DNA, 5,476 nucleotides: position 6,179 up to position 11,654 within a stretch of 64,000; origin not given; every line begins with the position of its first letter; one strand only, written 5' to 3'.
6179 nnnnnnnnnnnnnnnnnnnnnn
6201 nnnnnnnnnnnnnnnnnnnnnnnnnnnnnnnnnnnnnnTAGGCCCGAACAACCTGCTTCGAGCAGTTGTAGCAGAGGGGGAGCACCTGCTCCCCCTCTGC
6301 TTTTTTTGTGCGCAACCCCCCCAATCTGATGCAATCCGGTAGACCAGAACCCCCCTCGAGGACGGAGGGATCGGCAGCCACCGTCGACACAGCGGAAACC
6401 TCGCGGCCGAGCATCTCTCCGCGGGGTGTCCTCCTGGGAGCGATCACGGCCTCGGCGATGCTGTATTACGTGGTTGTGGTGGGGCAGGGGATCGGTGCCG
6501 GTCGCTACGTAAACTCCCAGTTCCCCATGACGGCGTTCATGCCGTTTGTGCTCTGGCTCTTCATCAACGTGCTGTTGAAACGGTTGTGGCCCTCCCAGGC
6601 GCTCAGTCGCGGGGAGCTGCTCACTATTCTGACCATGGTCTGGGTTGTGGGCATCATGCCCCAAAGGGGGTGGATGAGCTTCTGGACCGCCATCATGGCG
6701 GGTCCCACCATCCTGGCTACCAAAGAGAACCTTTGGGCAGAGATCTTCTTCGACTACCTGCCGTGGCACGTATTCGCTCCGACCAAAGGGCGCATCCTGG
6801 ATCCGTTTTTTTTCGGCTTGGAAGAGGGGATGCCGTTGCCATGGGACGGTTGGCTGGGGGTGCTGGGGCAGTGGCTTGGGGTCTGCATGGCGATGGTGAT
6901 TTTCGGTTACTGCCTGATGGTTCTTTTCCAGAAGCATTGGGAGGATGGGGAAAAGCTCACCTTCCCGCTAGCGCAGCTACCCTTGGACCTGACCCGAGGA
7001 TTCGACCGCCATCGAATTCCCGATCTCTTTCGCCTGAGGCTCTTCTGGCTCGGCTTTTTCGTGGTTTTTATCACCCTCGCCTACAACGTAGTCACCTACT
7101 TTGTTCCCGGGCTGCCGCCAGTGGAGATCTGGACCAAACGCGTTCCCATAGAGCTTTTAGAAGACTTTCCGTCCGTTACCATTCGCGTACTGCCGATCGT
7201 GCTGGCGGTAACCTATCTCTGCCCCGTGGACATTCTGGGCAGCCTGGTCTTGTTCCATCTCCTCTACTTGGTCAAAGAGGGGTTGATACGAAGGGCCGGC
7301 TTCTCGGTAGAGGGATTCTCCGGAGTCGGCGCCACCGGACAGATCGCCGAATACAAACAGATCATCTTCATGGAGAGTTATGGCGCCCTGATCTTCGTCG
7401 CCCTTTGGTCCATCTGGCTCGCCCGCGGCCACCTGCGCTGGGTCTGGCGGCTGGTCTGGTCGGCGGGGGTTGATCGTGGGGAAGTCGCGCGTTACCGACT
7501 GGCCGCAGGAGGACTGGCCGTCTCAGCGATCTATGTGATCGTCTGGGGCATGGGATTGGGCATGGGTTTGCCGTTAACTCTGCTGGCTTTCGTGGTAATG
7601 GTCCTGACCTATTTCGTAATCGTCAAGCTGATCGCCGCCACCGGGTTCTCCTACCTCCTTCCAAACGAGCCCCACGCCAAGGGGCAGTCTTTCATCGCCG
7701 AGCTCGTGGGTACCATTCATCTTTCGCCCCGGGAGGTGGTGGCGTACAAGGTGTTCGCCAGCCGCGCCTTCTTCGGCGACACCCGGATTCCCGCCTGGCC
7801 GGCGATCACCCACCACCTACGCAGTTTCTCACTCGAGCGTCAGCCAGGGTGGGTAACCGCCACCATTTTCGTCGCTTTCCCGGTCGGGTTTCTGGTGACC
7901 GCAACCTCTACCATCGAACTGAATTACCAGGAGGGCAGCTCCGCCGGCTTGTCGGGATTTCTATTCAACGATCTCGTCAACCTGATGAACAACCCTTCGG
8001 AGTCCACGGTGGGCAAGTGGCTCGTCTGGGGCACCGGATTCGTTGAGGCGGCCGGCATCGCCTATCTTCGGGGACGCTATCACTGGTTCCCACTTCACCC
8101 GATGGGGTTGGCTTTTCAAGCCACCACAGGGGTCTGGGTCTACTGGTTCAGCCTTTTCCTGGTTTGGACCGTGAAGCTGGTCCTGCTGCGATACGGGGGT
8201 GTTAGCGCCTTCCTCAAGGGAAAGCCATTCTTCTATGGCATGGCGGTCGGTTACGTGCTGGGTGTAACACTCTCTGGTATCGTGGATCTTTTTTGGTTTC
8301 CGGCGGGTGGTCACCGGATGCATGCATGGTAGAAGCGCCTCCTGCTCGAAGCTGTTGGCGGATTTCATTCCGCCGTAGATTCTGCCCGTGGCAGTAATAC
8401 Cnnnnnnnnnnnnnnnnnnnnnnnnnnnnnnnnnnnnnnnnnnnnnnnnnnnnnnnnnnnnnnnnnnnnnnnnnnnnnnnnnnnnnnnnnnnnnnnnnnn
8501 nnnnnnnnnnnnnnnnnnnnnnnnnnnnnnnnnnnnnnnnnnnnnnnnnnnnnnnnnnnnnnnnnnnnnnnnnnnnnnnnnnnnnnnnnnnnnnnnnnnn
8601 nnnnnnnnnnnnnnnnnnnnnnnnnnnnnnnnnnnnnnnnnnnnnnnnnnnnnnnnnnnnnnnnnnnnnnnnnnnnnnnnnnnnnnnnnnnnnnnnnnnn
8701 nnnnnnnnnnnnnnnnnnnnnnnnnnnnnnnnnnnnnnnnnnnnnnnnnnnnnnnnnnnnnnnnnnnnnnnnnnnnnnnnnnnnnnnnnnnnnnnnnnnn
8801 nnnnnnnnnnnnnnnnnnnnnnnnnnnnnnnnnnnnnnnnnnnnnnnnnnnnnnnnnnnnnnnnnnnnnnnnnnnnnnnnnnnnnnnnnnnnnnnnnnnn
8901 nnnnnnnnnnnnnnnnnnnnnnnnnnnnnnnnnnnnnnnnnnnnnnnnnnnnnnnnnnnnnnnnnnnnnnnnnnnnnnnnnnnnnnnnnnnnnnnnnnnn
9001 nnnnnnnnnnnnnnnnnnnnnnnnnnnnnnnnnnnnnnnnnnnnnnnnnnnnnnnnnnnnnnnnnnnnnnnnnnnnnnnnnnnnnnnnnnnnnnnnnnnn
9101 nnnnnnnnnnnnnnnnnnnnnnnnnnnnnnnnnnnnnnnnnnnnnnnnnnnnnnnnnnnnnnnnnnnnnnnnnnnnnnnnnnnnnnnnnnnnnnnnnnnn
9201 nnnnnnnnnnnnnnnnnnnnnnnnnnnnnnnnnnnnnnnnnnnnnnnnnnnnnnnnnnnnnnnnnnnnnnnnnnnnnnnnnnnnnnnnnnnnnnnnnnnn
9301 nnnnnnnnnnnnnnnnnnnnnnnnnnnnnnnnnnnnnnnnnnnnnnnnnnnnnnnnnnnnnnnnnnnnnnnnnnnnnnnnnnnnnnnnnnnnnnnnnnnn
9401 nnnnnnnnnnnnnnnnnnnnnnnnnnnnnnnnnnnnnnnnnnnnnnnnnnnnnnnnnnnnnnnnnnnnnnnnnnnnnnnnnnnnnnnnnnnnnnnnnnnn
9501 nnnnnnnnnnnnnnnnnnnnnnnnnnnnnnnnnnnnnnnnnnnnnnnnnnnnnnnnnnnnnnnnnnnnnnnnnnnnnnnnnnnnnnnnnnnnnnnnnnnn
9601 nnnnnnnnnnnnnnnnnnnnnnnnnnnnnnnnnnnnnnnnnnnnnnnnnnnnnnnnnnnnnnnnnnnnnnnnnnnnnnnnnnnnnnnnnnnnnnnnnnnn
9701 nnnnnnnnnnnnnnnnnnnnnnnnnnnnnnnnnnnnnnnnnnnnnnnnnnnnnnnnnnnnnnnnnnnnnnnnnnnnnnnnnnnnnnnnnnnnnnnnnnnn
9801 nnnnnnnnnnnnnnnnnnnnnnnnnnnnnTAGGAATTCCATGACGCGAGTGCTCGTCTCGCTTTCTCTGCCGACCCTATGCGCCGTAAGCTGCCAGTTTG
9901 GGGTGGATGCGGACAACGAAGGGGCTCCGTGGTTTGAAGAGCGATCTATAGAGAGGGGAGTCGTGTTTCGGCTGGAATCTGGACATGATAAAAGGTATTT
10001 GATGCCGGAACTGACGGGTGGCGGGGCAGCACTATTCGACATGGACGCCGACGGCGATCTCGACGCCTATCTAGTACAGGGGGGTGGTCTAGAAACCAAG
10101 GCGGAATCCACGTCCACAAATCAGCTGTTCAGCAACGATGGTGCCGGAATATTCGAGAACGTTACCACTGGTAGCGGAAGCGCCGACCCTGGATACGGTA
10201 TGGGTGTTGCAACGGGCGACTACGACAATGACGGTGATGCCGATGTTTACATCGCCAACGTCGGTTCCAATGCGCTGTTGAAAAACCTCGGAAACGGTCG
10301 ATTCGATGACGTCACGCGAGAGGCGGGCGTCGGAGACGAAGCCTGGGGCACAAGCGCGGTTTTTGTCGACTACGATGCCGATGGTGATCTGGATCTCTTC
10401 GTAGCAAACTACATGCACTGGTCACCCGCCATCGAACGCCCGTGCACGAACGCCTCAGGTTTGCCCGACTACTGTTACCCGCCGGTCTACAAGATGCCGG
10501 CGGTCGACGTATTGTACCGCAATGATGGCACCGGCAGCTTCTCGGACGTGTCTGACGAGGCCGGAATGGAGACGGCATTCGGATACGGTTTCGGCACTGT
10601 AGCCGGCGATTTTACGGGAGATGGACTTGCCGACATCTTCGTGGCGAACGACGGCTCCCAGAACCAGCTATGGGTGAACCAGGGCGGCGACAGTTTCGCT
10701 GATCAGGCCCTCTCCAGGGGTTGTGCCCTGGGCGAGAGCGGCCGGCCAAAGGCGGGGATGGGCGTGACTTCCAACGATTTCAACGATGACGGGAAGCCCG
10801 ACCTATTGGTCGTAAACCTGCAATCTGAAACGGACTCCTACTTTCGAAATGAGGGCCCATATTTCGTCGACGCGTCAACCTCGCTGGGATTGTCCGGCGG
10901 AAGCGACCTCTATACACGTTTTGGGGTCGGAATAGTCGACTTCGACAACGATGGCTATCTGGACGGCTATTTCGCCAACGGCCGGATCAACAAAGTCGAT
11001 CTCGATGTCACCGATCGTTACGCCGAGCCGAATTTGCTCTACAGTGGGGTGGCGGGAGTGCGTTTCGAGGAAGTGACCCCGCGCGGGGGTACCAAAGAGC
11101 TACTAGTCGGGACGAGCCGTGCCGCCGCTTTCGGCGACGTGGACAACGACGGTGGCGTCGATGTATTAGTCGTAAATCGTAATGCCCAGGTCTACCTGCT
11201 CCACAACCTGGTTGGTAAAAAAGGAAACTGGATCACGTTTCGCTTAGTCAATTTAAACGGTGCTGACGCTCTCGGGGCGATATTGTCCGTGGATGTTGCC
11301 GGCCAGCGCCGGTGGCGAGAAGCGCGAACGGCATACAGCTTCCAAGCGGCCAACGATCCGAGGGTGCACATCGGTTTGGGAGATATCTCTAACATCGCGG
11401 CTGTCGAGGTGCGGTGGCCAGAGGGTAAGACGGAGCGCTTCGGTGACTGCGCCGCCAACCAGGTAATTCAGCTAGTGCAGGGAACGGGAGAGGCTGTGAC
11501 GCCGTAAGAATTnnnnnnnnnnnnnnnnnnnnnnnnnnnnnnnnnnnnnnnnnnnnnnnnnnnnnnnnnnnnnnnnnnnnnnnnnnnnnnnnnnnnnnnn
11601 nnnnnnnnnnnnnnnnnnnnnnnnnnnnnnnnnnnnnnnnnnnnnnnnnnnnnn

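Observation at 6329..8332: Fourth, dispersed copy of the same membrane-protein family, 16 kb upstream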

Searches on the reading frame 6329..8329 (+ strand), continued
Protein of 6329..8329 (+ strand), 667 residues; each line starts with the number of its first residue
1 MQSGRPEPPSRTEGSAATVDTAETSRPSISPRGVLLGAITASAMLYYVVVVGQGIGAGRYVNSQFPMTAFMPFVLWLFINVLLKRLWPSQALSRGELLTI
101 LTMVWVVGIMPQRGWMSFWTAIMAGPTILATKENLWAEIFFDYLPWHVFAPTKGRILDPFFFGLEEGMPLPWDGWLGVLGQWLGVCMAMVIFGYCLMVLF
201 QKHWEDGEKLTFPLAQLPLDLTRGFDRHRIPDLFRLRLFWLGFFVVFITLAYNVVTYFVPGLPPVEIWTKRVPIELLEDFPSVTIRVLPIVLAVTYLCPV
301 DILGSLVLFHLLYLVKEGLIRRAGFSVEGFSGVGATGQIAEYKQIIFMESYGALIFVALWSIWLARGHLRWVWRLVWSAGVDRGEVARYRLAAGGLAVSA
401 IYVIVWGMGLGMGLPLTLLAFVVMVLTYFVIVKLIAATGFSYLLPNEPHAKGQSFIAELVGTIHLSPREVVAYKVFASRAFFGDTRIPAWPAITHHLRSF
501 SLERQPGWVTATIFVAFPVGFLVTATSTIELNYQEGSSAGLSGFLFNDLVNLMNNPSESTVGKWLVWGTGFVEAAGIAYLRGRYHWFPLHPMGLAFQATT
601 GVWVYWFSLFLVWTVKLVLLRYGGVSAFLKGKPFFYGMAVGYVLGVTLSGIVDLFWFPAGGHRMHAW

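Call 59: list_cluster_members(proteins=[P0125, P0130, P0150, P0188, P0200, P0220, P0239, P0251, P0265, P0269])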
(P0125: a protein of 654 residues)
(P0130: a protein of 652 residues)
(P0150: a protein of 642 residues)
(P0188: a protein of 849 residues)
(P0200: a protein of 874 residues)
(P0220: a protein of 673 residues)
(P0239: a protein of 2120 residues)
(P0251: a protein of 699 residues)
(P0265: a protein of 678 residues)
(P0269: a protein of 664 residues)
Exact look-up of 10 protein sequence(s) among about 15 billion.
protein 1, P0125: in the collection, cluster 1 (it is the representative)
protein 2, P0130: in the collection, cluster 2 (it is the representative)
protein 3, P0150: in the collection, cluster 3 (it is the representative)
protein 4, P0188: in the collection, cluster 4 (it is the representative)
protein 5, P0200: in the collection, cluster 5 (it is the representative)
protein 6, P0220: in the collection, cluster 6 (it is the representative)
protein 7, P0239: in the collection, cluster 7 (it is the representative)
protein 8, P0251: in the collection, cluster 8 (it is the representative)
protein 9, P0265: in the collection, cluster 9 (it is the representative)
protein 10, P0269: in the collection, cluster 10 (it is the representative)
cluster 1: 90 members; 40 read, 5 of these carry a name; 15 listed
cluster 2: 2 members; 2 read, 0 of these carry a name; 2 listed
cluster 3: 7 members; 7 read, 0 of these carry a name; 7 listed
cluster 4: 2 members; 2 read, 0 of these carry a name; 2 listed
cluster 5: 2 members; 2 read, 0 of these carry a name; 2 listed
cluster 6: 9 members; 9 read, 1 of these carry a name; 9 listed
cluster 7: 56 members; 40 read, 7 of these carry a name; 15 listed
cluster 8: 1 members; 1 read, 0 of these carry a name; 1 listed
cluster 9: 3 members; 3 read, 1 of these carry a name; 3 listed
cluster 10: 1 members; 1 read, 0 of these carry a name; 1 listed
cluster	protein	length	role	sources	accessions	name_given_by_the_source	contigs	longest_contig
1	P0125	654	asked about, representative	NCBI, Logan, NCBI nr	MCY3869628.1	MAG: hypothetical protein OXG87_08725 [Gemmatimonadetes bacterium] | hypothetical protein [Gemmatimonadota bacterium]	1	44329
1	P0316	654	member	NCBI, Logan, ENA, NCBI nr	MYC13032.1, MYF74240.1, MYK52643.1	MAG: hypothetical protein F4Y39_04820 [Gemmatimonadetes bacterium] | hypothetical protein [Gemmatimonadota bacterium]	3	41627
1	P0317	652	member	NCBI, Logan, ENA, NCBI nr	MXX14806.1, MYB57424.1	MAG: hypothetical protein F4Z86_15405 [Gemmatimonadetes bacterium] | hypothetical protein [Gemmatimonadota bacterium]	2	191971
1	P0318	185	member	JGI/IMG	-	hypothetical protein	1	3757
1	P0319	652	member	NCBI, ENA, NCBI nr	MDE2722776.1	MAG: hypothetical protein OXI59_05320 [Gemmatimonadota bacterium] | hypothetical protein [Gemmatimonadota bacterium]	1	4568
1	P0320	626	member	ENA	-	-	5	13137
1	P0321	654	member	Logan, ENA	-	-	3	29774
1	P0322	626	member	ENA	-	-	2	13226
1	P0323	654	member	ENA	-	-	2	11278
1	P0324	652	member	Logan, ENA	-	-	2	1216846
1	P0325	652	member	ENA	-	-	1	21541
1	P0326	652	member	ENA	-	-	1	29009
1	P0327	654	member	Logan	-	-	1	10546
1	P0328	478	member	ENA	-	-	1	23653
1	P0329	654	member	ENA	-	-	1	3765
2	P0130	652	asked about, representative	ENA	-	-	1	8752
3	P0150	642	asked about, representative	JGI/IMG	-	-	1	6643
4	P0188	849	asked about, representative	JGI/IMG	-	-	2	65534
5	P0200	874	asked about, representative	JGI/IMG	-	-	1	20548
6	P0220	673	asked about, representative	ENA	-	-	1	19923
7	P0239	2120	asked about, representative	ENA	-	-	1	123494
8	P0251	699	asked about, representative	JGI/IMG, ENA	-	-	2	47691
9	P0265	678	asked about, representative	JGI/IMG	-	-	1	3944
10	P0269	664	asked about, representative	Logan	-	-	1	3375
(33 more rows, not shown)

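Call 61: search_protein_families(library=pfam, proteins=[P0239, P0188, P0200, P0229, P0160], max_evalue=0.01)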
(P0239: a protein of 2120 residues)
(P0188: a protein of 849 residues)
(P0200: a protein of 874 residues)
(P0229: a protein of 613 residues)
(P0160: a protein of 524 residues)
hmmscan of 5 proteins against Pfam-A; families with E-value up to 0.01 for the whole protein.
P0239 (2120 aa): 4 families
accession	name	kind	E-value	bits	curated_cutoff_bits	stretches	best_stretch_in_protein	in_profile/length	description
PF20581.3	DUF6785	-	9e-120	401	25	1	1483-1983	1-498/498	Family of unknown function (DUF6785)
PF20580.3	DUF6784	-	3.2e-29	101.5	26.4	1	2018-2110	1-93/101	Domain of unknown function (DUF6784)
PF02687.27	FtsX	-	1.1e-10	42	25.5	1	1190-1301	4-117/120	FtsX-like permease C-terminal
PF12704.14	MacB_PCD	-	2e-05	25.4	27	1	975-1083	77-173/207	MacB-like periplasmic core domain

P0188 (849 aa): 2 families
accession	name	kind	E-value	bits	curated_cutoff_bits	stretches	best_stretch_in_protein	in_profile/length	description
PF20581.3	DUF6785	-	5e-115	385.3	25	1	13-518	1-498/498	Family of unknown function (DUF6785)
PF20580.3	DUF6784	-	2.5e-24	85.8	26.4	1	745-830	2-87/101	Domain of unknown function (DUF6784)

P0200 (874 aa): 2 families
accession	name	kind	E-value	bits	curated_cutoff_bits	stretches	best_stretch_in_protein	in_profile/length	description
PF20581.3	DUF6785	-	8.3e-103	345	25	1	16-521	1-498/498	Family of unknown function (DUF6785)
PF20580.3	DUF6784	-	6.9e-24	84.4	26.4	1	771-861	3-93/101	Domain of unknown function (DUF6784)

P0229 (613 aa): 1 family
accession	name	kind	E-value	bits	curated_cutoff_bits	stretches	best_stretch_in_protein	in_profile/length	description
PF20581.3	DUF6785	-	3.8e-109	365.9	25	1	112-576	1-466/498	Family of unknown function (DUF6785)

P0160 (524 aa): 1 family
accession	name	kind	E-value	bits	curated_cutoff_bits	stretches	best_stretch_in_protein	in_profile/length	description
PF20581.3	DUF6785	-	2.1e-41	142.5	25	1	76-303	1-227/498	Family of unknown function (DUF6785)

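Call 65: find_encoding_contigs(protein=P0036, flank=10000, max_places=3)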
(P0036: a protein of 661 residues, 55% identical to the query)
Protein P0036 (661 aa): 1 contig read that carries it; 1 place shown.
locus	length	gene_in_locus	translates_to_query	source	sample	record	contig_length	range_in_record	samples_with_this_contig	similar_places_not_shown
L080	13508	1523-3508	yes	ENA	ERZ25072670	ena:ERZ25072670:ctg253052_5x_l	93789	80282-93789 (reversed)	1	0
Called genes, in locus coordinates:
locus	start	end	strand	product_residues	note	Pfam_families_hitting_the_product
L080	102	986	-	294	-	PF05721:PhyH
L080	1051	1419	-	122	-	PF00072:Response_reg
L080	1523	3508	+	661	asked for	PF20581:DUF6785, PF20580:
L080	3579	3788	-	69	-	PF00313:CSD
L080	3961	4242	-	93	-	PF01165:Ribosomal_S21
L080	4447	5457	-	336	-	PF01408:GFO_IDH_MocA, PF22725:GFO_IDH_MocA_C3, PF02894:GFO_IDH_MocA_C (weak)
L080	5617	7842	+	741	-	PF14871:GHL6, PF02638:GHL10 (weak), PF08532:Glyco_hydro_42M (weak)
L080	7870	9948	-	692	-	PF00149:Metallophos, PF12850:Metallophos_2 (faint)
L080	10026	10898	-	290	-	-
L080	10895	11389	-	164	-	-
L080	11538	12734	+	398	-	PF00155:Aminotran_1_2 (weak), PF00266:Aminotran_5, PF01053:Cys_Met_Meta_PP (weak), PF01041:DegT_DnrJ_EryC1 (weak)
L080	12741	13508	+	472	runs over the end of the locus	-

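Call 66: find_encoding_contigs(protein=P0220, flank=10000, max_places=3)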
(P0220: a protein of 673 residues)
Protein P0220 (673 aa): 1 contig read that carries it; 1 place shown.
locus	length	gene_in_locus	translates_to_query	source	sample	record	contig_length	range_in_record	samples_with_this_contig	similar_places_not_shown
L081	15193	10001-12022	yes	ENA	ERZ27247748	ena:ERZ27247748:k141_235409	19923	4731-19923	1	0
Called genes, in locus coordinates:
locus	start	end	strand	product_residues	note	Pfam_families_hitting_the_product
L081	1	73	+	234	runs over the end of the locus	PF14235:DUF4337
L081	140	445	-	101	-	-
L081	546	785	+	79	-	-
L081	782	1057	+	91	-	-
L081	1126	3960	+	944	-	PF00675:Peptidase_M16, PF05193:Peptidase_M16_C, PF00675:Peptidase_M16 (weak), PF05193:Peptidase_M16_C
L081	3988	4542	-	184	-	PF06725:3D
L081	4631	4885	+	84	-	-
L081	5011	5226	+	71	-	-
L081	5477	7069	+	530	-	PF04326:SLFN_AlbA_2, PF13749:HATPase_c_4, PF21247:Fic-like_C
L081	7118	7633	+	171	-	PF01555:N6_N4_Mtase (weak)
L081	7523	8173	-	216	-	-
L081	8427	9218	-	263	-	PF12183:NotI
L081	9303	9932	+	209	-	PF04471:Mrr_cat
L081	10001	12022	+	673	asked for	PF20581:DUF6785, PF20580:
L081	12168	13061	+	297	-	PF03446:NAD_binding_2, PF03807:F420_oxidored (weak), PF14833:NAD_binding_11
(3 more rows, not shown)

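Call 74: search_solved_structures(query=A4, max_evalue=1)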
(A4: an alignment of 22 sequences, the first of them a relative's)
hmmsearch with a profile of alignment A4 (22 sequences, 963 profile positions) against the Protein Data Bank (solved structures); distinct sequences matched with E-value up to 1: 0.

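Call 75: search_dna_similar(query=window:6329-8329:+, collection=plasmids, mode=protein, max_evalue=0.001, max_rows=15)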
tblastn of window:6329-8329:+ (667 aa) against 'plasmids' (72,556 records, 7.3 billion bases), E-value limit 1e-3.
No match.

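Call 90: find_encoding_contigs(protein=P0046, flank=8000, max_places=1)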
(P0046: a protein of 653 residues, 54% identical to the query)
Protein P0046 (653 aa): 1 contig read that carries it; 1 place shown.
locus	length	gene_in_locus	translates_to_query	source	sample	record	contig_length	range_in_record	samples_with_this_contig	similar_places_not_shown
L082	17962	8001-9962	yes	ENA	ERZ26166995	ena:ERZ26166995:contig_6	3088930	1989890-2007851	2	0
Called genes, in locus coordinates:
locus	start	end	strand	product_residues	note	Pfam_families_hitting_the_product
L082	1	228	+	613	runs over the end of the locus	PF26099:DUF8034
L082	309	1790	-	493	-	PF07364:DUF1485, PF07171:MlrC_C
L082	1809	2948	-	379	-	PF04616:Glyco_hydro_43, PF17851:GH43_C2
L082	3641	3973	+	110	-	PF03992:ABM (weak)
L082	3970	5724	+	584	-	PF00916:Sulfate_transp, PF01740:STAS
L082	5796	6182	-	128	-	PF01850:PIN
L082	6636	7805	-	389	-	PF02746:MR_MLE_N, PF13378:MR_MLE_C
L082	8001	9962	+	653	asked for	PF20581:DUF6785, PF20580:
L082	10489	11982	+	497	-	PF13360:PQQ_2, PF13570:Beta-prop_ACSF4, PF25292:Beta-prop_CGLA (faint), PF13360:PQQ_2, PF13570:Beta-prop_ACSF4, PF13360:PQQ_2 (weak), PF13860:FlgD_ig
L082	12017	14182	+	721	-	-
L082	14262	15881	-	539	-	PF01019:G_glu_transpept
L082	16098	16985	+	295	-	PF05721:PhyH (weak)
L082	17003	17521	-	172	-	PF00158:Sigma54_activat, PF14532:Sigma54_activ_2, PF25601:AAA_lid_14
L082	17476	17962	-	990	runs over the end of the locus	-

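Call 91: find_encoding_contigs(protein=P0117, flank=8000, max_places=1)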
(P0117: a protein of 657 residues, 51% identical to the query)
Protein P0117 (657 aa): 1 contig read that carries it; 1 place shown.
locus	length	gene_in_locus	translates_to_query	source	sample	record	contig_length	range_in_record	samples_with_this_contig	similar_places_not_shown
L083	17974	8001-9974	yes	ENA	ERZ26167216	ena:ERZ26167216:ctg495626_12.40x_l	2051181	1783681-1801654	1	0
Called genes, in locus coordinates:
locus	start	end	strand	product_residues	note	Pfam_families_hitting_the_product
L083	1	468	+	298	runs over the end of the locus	PF00248:Aldo_ket_red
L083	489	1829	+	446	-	PF02012:BNR (faint), PF13088:BNR_2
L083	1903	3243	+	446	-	PF02012:BNR (faint), PF13088:BNR_2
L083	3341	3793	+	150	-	-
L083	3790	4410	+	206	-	-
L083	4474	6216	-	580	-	-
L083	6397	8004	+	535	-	PF02638:GHL10 (weak)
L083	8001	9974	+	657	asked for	PF20581:DUF6785, PF20580:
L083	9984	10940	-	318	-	PF01408:GFO_IDH_MocA, PF22725:GFO_IDH_MocA_C3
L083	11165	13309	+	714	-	PF07494:Reg_prop (faint), PF21544:PorZ_N_b_propeller (faint)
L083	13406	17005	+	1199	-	PF01364:Peptidase_C25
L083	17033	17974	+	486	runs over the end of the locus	-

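Call 92: find_encoding_contigs(protein=P0027, flank=8000, max_places=1)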
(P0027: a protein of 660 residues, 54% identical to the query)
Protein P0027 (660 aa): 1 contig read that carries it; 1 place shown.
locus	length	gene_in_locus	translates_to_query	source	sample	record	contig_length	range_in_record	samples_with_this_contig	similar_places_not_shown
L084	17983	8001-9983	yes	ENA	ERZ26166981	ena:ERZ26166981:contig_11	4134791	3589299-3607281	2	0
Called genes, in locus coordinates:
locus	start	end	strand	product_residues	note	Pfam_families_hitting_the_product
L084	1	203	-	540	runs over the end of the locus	PF00149:Metallophos, PF06452:CBM9_1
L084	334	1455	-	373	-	PF20736:Glyco_hydro127M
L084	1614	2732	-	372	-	PF13378:MR_MLE_C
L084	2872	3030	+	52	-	-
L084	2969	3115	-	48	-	-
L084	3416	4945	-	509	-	PF13701:DDE_Tnp_1_4, PF01609:DDE_Tnp_1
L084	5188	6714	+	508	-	PF13701:DDE_Tnp_1_4, PF01609:DDE_Tnp_1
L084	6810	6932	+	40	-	-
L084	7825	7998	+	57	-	-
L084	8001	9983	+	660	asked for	PF20581:DUF6785, PF20580:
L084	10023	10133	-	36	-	-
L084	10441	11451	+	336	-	PF01262:AlaDh_PNT_C (weak), PF00107:ADH_zinc_N, PF13602:ADH_zinc_N_2 (weak)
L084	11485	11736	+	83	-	-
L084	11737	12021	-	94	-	-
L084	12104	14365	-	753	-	PF01839:FG-GAP (faint), PF13517:FG-GAP_3, PF07593:UnbV_ASPIC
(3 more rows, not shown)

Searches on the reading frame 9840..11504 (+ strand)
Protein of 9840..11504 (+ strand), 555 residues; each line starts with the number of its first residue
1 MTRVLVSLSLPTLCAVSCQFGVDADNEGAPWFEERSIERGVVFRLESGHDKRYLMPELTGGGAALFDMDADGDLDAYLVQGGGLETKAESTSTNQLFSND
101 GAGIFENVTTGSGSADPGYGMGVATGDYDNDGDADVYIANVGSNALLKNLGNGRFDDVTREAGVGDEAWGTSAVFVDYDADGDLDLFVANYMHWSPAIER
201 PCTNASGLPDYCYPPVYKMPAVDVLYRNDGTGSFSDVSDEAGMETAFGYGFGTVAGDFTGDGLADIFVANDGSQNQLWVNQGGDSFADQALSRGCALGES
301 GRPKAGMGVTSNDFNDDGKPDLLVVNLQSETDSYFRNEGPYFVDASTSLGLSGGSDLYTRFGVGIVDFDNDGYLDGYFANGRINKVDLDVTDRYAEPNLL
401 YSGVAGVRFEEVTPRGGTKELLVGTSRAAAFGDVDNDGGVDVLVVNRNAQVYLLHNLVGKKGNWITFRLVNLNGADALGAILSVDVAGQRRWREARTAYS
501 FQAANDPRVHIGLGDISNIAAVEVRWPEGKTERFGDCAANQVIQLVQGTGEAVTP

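Call 5: search_protein_families(library=pfam, proteins=[window:9840-11504:+], max_evalue=0.01)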
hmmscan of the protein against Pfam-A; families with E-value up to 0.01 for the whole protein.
window:9840-11504:+ (555 aa): 3 families
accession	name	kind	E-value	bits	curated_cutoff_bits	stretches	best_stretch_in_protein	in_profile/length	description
PF13517.12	FG-GAP_3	-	2.4e-35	121.4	26.9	6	127-188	1-61/61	FG-GAP-like repeat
PF07593.17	UnbV_ASPIC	-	5e-16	58.8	23.4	1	477-543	1-67/68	ASPIC and UnbV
PF01839.29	FG-GAP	-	1.3e-11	44.5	22.1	2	250-279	2-36/37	FG-GAP repeat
